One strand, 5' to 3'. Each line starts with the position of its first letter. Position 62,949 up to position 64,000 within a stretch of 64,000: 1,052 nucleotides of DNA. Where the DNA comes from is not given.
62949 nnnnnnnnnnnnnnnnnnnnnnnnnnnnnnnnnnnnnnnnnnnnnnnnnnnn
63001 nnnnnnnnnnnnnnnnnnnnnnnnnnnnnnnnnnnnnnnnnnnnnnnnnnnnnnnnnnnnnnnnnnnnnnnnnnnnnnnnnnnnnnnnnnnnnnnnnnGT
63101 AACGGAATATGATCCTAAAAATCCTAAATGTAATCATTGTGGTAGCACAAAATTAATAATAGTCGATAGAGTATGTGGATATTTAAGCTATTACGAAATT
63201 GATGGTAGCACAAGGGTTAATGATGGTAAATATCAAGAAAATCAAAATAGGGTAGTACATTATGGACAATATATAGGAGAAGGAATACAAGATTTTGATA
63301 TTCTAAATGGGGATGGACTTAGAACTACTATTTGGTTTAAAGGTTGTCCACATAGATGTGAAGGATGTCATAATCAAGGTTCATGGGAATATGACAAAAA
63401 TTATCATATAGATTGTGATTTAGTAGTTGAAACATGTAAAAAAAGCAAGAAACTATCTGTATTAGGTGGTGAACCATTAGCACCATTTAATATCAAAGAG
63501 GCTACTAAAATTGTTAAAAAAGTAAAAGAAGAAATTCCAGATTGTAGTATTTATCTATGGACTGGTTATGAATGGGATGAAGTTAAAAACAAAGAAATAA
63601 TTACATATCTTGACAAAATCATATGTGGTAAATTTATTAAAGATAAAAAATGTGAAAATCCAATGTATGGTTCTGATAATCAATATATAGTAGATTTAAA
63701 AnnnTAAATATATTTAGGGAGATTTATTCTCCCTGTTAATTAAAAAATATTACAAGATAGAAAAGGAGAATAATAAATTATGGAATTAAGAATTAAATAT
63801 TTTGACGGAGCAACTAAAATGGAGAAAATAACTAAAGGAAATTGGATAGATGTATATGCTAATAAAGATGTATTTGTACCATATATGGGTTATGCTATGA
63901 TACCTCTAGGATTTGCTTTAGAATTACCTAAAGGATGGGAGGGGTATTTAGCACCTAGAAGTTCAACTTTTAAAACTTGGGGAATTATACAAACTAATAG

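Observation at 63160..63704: Glycyl-radical enzyme and its radical-SAM activase fused in one reading frame (NrdD-NrdG)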

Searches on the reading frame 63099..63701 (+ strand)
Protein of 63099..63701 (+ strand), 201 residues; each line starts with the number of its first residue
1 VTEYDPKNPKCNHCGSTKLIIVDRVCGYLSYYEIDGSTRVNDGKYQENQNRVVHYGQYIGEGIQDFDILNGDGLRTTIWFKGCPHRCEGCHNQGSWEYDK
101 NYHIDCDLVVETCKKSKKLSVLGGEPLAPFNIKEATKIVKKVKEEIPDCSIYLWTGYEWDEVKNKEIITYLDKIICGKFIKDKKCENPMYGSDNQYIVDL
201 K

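Call 13: search_dna_similar(query=window:63099-63701:+, collection=phages, mode=protein, max_rows=40)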
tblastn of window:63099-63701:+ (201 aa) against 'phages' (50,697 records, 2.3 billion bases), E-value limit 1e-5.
Records with a match: 2263; places in all: 2301; records where one place covers at least 80% of the query: 234.
Best place of each record, by identity: <60% 2263.
By first word of the organism name: Escherichia 926; Vibrio 293; Klebsiella 264; Salmonella 126; Shigella 107; Enterobacteria 57; Aeromonas 53; Enterobacter 47; Enterococcus 39; Clostridium 37; and 40 more.
By host as written in the record: - 374; Escherichia coli 355; Klebsiella pneumoniae 84; Escherichia coli K-12 MG1655 57; Escherichia coli O157:H7 45; Vibrio harveyi BAA-1116 36; Escherichia coli K-12 33; Clostridium sporogenes ATCC-15579 30; and 488 more.
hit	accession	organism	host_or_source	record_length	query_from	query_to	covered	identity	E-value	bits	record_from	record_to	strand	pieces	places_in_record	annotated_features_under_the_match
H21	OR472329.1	Vibrio phage vB_VibM_10AMN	Vibrio parahaemolyticus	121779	10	201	96%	39.5%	4e-23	131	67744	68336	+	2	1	ribonucleotide reductase of class III (anaerobic), activating protein | ribonucleotide reductase of class III (anaerobic), large subunit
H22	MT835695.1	Bacteriophage sp.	human fecal samples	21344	11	197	93%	39.1%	7e-23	151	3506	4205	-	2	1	record has no annotation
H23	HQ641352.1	Vibrio phage ICP1_2005_A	Vibrio cholerae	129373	11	200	95%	38.2%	3e-23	132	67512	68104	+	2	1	anaerobic NTP reductase small subunit | anaerobic nucleoside diphosphate reductase (Enterobacteria phage ...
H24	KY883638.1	Vibrio phage JSF13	Vibrio cholerae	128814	11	200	95%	38.2%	3e-23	132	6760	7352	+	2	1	ribonucleotide reductase of class III (anaerobic), activating protein | ribonucleotide reductase of class III (anaerobic), large subunit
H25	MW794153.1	Vibrio phage ICP1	-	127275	11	200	95%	38.2%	3e-23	132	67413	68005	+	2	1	hypothetical protein | nrdD: anaerobic nucleoside diphosphate reductase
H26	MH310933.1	Vibrio phage ICP1_2011_A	stool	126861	11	200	95%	38.2%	3e-23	132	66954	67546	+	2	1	anaerobic ribonucleotide reductase-activating protein | anaerobic nucleoside diphosphate reductase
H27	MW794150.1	Vibrio phage ICP1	-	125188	11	200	95%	38.2%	3e-23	132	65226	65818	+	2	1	hypothetical protein | nrdD: anaerobic nucleoside diphosphate reductase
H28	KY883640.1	Vibrio phage JSF17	Vibrio cholerae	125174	11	200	95%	38.2%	3e-23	132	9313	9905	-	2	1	ribonucleotide reductase of class III (anaerobic), activating protein | ribonucleotide reductase of class III (anaerobic), large subunit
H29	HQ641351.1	Vibrio phage ICP1_2006_A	Vibrio cholerae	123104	11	200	95%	38.2%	3e-23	132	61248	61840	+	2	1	anaerobic NTP reductase small subunit | anaerobic nucleoside diphosphate reductase (Enterobacteria phage ...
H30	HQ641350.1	Vibrio phage ICP1_2006_B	Vibrio cholerae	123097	11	200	95%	38.2%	3e-23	132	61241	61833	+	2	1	anaerobic NTP reductase small subunit | anaerobic nucleoside diphosphate reductase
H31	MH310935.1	Vibrio phage ICP1_2011_B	stool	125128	11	200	95%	38.2%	3e-23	132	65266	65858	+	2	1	anaerobic ribonucleotide reductase-activating protein | anaerobic nucleoside diphosphate reductase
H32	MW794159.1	Vibrio phage ICP1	-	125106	11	200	95%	38.2%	3e-23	132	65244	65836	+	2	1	hypothetical protein | nrdD: anaerobic nucleoside diphosphate reductase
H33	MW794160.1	Vibrio phage ICP1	-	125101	11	200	95%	38.2%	3e-23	132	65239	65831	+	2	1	hypothetical protein | nrdD: anaerobic nucleoside diphosphate reductase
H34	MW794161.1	Vibrio phage ICP1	-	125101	11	200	95%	38.2%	3e-23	132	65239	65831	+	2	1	hypothetical protein | nrdD: anaerobic nucleoside diphosphate reductase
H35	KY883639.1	Vibrio phage JSF14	Vibrio cholerae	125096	11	200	95%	38.2%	3e-23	132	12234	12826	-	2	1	ribonucleotide reductase of class III (anaerobic), activating protein | ribonucleotide reductase of class III (anaerobic), large subunit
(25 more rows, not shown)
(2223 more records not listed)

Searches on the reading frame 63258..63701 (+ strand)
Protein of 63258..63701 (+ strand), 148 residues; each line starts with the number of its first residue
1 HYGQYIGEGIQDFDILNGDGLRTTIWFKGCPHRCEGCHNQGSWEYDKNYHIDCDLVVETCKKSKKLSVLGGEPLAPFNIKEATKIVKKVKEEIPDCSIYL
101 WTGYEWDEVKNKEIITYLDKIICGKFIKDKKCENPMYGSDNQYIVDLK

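Call 76: search_protein_families(library=ncbifam, proteins=[window:63258-63701:+], max_evalue=0.001)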
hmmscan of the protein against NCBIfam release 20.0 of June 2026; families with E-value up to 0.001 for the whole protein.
window:63258-63701:+ (148 aa): 18 families
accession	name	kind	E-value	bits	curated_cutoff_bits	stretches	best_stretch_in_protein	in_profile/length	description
TIGR02491.1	NrdG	equivalog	2.8e-37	128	126.1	1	9-148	4-154/154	anaerobic ribonucleoside-triphosphate reductase activating protein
NF008335.0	PRK11121.1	equivalog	3.3e-30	104.9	199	1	12-147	8-153/154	anaerobic ribonucleoside-triphosphate reductase-activating protein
TIGR02826.1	RNR_activ_nrdG3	equivalog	1.2e-15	57.6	151.7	1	24-147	19-138/148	anaerobic ribonucleoside-triphosphate reductase activating protein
NF043069.1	T4HPD_activ_SAM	equivalog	2.4e-11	43.5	425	1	9-62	6-65/299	trans-4-hydroxy-L-proline dehydratase activase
TIGR02494.1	PFLE_PFLC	subfamily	3.2e-11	43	174.35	1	10-52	4-46/293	glycyl-radical enzyme activating protein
NF048010.1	SfplDhtActHpsHDes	equivalog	2.6e-10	39.6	430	1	10-60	11-63/298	(2S)-3-sulfopropanediol dehydratase activating enzyme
TIGR02495.1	NrdG2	equivalog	1e-08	34.8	131.15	1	21-90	17-90/193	anaerobic ribonucleoside-triphosphate reductase activating protein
NF048008.1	SfplDhtActHpfHKleb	equivalog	1.4e-08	34.5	500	1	10-62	5-66/308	(2S)-3-sulfopropanediol dehydratase activating enzyme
TIGR02493.1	PFLA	equivalog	1.6e-08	34.3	231.75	1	14-92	9-93/235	pyruvate formate-lyase-activating protein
TIGR04003.1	rSAM_BssD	equivalog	2.8e-08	33.3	496.45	1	10-50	6-46/314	[benzylsuccinate synthase]-activating enzyme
TIGR04395.1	cutC_activ_rSAM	equivalog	1.1e-07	31.5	360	1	10-60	10-66/309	choline TMA-lyase-activating enzyme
NF033717.2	HPDL_rSAM_activ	equivalog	1.7e-07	30.8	420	1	10-51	9-50/311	4-hydroxyphenylacetate decarboxylase activase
NF033719.1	ind_deCO2_activ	equivalog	3.8e-07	29.7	425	1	10-61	6-63/302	indoleacetate decarboxylase activase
TIGR04041.1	activase_YjjW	hypoth_equivalog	7.9e-07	28.8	250.2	1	10-62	7-55/276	YjjW family glycine radical enzyme activase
NF007483.0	PRK10076.1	equivalog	1.3e-06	27.9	326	1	10-44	27-61/292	[formate-C-acetyltransferase]-activating enzyme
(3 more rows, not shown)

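Call 77: search_solved_structures(query=window:63258-63701:+, max_evalue=10, show_alignments=2)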
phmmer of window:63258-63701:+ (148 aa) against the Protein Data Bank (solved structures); distinct sequences matched with E-value up to 10: 4.
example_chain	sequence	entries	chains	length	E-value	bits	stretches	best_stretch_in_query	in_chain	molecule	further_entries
3c8f_A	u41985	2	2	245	0.0019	21.4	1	14-53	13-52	Pyruvate formate-lyase 1-activating enzyme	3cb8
8fo0_A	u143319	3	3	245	0.002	21.3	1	15-58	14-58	Pyruvate formate-lyase 1-activating enzyme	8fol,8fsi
8w9j_C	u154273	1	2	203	0.36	13.9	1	25-90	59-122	C-type lectin domain family 12 member A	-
6nhl_A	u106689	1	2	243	1.2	12.3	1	13-74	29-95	7-carboxy-7-deazaguanine synthase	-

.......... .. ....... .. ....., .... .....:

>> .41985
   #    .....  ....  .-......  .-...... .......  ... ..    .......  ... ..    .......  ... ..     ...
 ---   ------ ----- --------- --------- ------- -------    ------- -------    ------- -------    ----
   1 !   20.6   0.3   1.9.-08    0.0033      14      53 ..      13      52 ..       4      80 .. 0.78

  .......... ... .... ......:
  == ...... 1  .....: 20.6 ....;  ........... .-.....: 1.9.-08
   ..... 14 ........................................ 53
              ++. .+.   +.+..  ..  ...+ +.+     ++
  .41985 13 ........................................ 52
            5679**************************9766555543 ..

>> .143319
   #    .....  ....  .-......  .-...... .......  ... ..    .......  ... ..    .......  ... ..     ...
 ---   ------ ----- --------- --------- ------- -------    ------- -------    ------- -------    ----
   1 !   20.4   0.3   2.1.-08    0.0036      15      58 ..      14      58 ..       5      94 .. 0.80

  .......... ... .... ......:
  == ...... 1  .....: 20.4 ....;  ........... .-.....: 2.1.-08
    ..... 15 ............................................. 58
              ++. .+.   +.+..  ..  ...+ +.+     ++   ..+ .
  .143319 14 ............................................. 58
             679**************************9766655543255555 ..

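Call 106: predict_structure(alignment_id=A6)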
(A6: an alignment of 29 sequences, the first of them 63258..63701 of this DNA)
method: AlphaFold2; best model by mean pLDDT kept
length: 148 residues; sequences in the alignment: 29
mean_pLDDT: 86.8   pTM: 0.85
mean pLDDT of the five models: 86.8, 85.5, 85.5, 85.4, 83.1
residues with pLDDT >= 90: 88; 70-90: 38; 50-70: 19; < 50: 3
segments of 3 or more residues with pLDDT < 50: 1-3
pLDDT, mean of each block of 10 residues (from residue 1): 59 83 88 71 64 92 93 90 96 97 96 98 93 88 94
secondary structure, 60 per line:
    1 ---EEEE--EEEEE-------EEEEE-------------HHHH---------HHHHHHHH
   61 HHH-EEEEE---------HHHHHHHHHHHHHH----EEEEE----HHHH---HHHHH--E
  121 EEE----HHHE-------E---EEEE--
elements in order: E4-7 E10-14 E22-26 H40-43 H53-63 E65-69 H79-92 E97-101 H106-109 H113-117 E120-123 E143-146

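Call 108: fold_search(model_id=the predicted structure, library=pdb)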
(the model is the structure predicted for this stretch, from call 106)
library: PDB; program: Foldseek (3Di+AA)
matches with E <= 10: 912; with E <= 0.001: 2
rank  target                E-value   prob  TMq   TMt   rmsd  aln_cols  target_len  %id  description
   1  3c8f                  3.4e-04  1.00  0.52  0.33   6.0       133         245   19  4Fe-4S-Pyruvate formate-lyase Activating Enzyme with partially disordered AdoMet (released 2008-10-28)
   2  3cb8_A                5.8e-04  1.00  0.55  0.36   3.9       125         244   21  4Fe-4S-Pyruvate formate-lyase activating enzyme in complex with AdoMet and a peptide substrate (released 2008-10-28)
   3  4hyr_A                2.2e-02  0.60  0.32  0.13   9.6       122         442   20  Structure of putative Glucarate dehydratase from Acidaminococcus sp. D21 with unusual static disorder (released 2013-02-13)
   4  6q2p_A                2.8e-02  0.98  0.46  0.26   3.4       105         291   17  Crystal structure of mouse viperin bound to cytidine triphosphate and S-adenosylhomocysteine (released 2020-01-22)
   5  5vsl_B                3.4e-02  0.98  0.46  0.28   4.0       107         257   17  Crystal structure of viperin with bound [4Fe-4S] cluster and S-adenosylhomocysteine (SAH) (released 2017-06-14)
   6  6q2p_B                3.6e-02  0.98  0.47  0.26   3.3       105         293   17  Crystal structure of mouse viperin bound to cytidine triphosphate and S-adenosylhomocysteine (released 2020-01-22)
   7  5vsm_A                5.0e-02  0.97  0.47  0.29   3.7       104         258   18  Crystal structure of viperin with bound [4Fe-4S] cluster, 5'-deoxyadenosine, and L-methionine (released 2017-06-14)
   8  5vsm_B                6.1e-02  0.95  0.46  0.29   4.0       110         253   16  Crystal structure of viperin with bound [4Fe-4S] cluster, 5'-deoxyadenosine, and L-methionine (released 2017-06-14)
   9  5vsl_A                7.0e-02  0.96  0.47  0.28   3.7       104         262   18  Crystal structure of viperin with bound [4Fe-4S] cluster and S-adenosylhomocysteine (SAH) (released 2017-06-14)
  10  7wzx                  8.5e-02  0.84  0.45  0.24   5.6       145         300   10  The structure of a Twitch Radical SAM Dehydrogenase SpeY (released 2022-12-28)
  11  6q2q_A                9.0e-02  0.92  0.47  0.26   3.4       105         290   17  Crystal structure of mouse viperin bound to uridine triphosphate and S-adenosylhomocysteine (released 2020-01-22)
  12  9dfw_A                1.1e-01  0.89  0.48  0.27   4.1       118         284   14  X-ray crystal structure of an engineered Viperin-like enzyme from T. virens with bound CTP and SAM (released 2025-02-12)
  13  6swb_B                1.2e-01  0.84  0.34  0.37   4.1        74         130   18  The REC domain of AraT, a response regulator from Geobacillus stearothermophilus (released 2020-10-14)
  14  3n6h_B                1.3e-01  0.82  0.36  0.14   3.2        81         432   22  Crystal structure of Mandelate racemase/muconate lactonizing protein from Actinobacillus succinogenes 130Z complexed w (released 2010-07-21)
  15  4il0_E                1.3e-01  0.47  0.38  0.16  11.7       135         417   18  Crystal structure of GlucDRP from E. coli K-12 MG1655 (EFI target EFI-506058) (released 2013-01-16)
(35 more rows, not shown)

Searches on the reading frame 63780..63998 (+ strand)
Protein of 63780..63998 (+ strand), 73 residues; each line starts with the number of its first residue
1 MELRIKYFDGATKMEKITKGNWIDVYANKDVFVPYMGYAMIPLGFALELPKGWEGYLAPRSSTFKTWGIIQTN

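Call 96: search_protein_families(library=pfam, proteins=[window:63780-63998:+], max_evalue=0.01)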
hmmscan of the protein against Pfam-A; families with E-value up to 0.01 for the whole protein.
window:63780-63998:+ (73 aa): 1 family
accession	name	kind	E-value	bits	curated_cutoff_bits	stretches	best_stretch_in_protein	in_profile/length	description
PF00692.24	dUTPase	-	5.1e-06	26.7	22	1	24-71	17-64/129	dUTPase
